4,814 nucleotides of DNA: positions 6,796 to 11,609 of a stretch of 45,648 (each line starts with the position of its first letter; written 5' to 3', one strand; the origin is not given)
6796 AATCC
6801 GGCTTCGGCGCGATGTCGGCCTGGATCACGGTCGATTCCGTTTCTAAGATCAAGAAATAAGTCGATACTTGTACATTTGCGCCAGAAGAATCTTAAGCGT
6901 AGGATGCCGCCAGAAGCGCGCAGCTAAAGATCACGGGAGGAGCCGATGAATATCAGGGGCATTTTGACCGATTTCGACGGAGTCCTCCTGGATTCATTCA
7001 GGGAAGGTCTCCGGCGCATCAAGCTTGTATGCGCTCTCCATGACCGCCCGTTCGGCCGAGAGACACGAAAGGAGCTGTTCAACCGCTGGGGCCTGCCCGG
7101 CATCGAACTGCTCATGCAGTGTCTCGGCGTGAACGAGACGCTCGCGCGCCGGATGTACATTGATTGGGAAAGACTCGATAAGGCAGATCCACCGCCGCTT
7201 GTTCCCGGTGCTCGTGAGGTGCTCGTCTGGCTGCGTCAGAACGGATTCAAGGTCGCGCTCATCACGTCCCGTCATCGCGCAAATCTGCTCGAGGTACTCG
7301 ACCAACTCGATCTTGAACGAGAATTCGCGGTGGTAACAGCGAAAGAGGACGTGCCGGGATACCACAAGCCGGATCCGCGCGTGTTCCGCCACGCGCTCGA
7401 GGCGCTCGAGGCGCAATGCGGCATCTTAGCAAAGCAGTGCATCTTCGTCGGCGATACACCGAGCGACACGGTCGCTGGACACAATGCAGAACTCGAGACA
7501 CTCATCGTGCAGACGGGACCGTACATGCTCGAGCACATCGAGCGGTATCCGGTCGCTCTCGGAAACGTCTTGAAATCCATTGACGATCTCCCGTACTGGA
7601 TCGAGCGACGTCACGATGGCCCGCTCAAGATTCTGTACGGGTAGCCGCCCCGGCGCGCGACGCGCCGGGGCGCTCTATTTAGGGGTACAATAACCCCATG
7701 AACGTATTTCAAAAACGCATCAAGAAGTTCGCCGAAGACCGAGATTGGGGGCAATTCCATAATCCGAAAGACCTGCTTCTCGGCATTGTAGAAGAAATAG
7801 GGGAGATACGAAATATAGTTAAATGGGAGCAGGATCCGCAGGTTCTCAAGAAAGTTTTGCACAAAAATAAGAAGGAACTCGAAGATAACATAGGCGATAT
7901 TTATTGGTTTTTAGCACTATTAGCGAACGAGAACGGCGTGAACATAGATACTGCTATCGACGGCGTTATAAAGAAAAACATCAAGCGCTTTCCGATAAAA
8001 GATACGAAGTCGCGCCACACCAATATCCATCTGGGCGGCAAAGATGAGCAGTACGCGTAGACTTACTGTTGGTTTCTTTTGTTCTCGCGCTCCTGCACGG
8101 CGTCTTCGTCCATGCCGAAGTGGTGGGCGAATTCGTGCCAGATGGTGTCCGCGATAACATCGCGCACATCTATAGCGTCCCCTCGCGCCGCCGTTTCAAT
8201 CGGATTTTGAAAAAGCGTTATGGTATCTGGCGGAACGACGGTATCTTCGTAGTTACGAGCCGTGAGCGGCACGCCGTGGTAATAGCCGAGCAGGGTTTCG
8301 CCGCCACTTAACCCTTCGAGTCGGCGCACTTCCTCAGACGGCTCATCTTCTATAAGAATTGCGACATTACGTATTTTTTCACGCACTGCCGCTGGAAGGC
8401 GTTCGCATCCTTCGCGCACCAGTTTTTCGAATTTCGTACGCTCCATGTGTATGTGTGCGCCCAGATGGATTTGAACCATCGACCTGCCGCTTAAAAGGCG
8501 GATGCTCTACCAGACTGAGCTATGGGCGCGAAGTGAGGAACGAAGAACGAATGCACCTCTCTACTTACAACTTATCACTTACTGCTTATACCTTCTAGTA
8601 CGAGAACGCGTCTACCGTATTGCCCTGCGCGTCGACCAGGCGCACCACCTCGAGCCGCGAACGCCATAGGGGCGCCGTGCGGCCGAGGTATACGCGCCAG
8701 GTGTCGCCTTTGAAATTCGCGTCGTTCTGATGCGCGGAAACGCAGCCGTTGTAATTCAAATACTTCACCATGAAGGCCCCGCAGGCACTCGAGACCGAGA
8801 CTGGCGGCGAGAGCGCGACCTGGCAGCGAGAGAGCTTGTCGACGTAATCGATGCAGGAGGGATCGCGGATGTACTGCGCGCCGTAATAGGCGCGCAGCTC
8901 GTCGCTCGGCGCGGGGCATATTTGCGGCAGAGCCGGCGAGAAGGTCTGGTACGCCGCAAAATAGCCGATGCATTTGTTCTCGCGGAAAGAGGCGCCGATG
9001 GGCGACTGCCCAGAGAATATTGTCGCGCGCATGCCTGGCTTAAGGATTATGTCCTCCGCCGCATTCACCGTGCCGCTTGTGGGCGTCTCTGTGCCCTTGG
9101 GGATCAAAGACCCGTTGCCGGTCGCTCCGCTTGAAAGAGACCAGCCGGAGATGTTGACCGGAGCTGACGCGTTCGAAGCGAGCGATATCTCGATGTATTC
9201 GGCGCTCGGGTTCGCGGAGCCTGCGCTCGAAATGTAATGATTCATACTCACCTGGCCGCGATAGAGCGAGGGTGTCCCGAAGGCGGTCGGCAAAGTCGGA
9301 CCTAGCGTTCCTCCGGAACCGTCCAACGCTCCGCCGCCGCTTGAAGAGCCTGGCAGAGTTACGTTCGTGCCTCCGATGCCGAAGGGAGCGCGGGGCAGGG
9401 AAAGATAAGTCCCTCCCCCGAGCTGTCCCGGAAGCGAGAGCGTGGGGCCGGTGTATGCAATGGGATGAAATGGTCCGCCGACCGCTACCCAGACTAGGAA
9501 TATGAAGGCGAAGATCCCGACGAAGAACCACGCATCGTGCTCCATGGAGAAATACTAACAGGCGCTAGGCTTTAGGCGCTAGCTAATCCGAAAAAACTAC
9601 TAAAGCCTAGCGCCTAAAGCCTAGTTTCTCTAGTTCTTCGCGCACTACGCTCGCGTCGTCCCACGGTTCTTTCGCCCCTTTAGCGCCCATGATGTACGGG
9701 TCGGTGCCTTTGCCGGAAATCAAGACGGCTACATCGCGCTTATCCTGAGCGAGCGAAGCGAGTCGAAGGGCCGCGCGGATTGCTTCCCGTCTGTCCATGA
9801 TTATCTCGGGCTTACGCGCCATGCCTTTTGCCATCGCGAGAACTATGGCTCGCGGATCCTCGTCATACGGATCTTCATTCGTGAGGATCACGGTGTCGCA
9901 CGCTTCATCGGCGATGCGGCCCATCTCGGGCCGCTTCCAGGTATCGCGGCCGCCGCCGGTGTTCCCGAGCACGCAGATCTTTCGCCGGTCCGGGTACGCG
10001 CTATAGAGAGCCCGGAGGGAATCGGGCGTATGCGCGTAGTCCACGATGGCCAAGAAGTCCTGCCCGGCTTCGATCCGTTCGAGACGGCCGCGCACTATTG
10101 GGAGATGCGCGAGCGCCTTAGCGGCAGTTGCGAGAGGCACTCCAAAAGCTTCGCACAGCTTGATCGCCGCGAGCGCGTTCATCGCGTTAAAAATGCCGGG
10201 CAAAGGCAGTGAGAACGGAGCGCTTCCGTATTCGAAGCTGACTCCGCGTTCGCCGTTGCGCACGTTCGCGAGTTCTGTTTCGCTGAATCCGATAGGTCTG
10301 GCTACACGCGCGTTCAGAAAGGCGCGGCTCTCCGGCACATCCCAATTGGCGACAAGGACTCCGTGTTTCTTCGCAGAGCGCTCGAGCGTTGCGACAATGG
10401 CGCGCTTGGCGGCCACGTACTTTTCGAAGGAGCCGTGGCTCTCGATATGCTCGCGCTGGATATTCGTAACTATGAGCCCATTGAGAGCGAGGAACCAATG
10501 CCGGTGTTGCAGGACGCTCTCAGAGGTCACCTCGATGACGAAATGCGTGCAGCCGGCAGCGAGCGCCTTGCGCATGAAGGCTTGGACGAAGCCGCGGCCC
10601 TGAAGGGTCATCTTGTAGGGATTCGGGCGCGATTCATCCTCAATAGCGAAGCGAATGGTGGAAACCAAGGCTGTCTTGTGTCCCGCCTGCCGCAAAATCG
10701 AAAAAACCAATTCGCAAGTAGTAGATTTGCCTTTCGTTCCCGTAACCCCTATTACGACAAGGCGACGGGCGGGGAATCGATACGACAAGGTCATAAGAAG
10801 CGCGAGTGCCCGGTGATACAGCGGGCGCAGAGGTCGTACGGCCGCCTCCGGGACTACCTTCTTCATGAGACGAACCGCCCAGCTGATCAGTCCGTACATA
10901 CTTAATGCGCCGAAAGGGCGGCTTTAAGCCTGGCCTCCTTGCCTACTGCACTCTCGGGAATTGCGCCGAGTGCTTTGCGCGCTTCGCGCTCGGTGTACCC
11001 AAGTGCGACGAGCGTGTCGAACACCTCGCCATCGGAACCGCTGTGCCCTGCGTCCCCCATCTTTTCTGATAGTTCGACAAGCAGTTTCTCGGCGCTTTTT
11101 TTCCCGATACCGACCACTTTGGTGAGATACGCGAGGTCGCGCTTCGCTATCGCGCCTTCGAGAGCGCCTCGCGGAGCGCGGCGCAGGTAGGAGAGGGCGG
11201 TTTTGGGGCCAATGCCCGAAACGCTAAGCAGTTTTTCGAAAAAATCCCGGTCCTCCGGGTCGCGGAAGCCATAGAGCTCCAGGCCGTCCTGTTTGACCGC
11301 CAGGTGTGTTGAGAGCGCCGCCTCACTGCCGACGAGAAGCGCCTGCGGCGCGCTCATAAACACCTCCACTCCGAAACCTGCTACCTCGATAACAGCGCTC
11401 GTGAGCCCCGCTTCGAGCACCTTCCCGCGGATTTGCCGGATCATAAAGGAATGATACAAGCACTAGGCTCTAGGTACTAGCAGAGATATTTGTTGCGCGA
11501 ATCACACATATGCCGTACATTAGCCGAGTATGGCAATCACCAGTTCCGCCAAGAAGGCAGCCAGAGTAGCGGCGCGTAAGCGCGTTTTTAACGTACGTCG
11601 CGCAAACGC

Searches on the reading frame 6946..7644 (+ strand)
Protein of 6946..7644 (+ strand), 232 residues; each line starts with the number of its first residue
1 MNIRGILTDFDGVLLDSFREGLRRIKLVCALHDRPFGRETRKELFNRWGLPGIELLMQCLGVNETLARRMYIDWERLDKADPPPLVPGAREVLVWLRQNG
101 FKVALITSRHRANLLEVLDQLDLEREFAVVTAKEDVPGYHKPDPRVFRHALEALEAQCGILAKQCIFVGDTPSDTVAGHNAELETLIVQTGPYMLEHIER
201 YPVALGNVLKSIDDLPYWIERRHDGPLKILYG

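Call 76: search_protein_families(library=pfam, proteins=[window:6946-7644:+], max_evalue=0.0001)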
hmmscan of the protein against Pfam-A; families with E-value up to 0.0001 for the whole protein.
window:6946-7644:+ (232 aa): 4 families
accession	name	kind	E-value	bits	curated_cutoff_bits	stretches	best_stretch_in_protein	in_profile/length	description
PF13419.12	HAD_2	-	7.9e-25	88.4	23.8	1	6-188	1-178/178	Haloacid dehalogenase-like hydrolase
PF00702.32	Hydrolase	-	4.4e-22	79.8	26.4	1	3-181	1-190/191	haloacid dehalogenase-like hydrolase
PF13242.12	Hydrolase_like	-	2.3e-11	43.9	22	1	140-215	3-75/75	HAD-hyrolase-like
PF12710.13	HAD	-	6.7e-09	36.9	27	1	7-174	2-184/189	haloacid dehalogenase-like hydrolase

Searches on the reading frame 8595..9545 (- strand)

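Call 76: search_protein_families(library=pfam, proteins=[window:8595-9545:-], max_evalue=0.0001)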
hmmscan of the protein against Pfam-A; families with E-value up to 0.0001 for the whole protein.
window:8595-9545:- (316 aa): 1 family
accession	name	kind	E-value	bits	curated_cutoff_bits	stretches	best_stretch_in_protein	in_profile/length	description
PF00932.25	LTD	-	2e-07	31.8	34.3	0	97-180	6-71/109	Lamin Tail Domain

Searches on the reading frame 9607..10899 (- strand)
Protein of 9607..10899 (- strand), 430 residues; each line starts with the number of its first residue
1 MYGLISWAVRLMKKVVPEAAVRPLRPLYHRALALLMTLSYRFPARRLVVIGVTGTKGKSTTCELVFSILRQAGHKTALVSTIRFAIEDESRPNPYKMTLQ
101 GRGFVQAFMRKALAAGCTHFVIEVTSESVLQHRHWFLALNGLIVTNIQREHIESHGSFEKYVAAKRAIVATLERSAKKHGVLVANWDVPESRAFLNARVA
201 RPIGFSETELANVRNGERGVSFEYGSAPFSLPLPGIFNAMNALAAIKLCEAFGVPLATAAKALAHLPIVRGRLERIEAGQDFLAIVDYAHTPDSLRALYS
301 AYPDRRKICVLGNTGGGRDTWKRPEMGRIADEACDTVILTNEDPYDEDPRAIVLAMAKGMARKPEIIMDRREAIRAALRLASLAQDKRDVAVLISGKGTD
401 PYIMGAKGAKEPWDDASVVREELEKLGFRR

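Call 76: search_protein_families(library=pfam, proteins=[window:9607-10899:-], max_evalue=0.0001)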
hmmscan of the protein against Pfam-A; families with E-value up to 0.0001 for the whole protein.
window:9607-10899:- (430 aa): 2 families
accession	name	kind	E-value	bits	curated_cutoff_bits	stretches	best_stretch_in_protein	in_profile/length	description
PF08245.18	Mur_ligase_M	-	8.3e-31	107.9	24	1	52-248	1-199/200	Mur ligase middle domain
PF02875.26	Mur_ligase_C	-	5.7e-24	85.8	28.4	1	271-398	1-127/127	Mur ligase, glutamate ligase domain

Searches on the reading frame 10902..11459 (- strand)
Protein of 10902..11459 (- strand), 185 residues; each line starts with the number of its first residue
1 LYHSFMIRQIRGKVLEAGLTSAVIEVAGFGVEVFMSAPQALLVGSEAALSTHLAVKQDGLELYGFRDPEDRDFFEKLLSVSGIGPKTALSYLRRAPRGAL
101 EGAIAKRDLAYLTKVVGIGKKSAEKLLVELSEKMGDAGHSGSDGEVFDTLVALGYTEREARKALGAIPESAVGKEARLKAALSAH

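Call 76: search_protein_families(library=pfam, proteins=[window:10902-11459:-], max_evalue=0.0001)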
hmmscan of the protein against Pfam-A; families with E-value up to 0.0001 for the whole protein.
window:10902-11459:- (185 aa): 4 families
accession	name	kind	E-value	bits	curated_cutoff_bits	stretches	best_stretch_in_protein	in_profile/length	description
PF01330.27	RuvA_N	-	7.5e-15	55.2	23.6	1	6-64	1-61/61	RuvA N terminal domain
PF14520.12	HHH_5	-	4.4e-13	49.9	27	1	74-131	1-56/57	Helix-hairpin-helix domain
PF07499.19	RuvA_C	-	3e-07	31.2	24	1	145-182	5-43/47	RuvA, C-terminal domain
PF00633.29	HHH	-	4.7e-06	26.6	24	0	75-88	11-24/30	Helix-hairpin-helix motif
